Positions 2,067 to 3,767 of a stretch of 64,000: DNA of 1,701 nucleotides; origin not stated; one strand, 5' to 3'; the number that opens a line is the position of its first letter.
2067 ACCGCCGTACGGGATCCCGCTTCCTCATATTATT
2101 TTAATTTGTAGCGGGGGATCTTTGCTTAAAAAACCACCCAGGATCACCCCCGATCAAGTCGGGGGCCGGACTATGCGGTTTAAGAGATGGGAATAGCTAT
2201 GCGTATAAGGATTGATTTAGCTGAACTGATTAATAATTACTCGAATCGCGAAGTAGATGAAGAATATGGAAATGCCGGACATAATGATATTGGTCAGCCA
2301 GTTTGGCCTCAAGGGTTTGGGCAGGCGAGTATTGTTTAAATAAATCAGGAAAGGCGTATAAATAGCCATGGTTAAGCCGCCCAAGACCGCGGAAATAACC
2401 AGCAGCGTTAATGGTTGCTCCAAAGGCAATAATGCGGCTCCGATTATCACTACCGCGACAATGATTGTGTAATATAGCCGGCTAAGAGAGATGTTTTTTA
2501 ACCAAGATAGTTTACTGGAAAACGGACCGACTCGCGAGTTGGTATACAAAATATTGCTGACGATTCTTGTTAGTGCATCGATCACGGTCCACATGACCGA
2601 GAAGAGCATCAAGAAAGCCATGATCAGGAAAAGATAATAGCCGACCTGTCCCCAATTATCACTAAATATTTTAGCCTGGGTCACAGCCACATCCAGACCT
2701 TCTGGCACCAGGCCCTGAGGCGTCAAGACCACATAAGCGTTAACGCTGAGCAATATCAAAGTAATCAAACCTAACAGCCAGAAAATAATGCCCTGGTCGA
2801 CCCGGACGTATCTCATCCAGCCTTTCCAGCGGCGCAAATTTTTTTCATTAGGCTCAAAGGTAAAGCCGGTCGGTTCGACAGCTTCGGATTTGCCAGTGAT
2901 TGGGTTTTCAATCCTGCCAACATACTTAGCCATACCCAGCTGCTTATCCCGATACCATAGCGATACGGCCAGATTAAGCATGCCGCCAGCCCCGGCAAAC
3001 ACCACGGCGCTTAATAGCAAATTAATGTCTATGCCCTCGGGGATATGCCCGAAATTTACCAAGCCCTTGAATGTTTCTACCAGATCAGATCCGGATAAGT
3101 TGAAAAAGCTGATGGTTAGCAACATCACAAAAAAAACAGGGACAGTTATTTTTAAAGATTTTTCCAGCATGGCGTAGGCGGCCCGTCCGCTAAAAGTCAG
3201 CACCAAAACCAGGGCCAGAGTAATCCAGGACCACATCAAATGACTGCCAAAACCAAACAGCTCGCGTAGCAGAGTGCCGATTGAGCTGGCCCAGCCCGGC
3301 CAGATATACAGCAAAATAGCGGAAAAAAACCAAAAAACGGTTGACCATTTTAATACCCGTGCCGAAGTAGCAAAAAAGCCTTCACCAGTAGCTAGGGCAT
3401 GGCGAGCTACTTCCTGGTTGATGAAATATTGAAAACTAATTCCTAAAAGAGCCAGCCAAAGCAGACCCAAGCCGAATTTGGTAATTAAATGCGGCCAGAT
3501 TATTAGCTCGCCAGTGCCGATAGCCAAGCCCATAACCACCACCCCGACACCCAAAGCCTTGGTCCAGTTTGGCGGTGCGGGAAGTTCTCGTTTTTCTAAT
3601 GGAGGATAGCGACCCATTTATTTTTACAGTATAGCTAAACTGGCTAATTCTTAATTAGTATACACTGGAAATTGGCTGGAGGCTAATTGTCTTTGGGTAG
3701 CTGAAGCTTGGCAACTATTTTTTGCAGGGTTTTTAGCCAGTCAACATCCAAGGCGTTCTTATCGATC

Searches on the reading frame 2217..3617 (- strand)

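Call 29: search_protein_families(library=pfam, proteins=[window:2217-3617:-], max_evalue=0.001)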
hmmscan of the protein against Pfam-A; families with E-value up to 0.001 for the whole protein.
window:2217-3617:- (466 aa): 1 family
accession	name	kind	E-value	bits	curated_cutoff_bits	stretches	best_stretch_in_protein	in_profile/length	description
PF01566.24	Nramp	-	2.5e-05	23.9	29.8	1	47-170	10-136/357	Natural resistance-associated macrophage protein-like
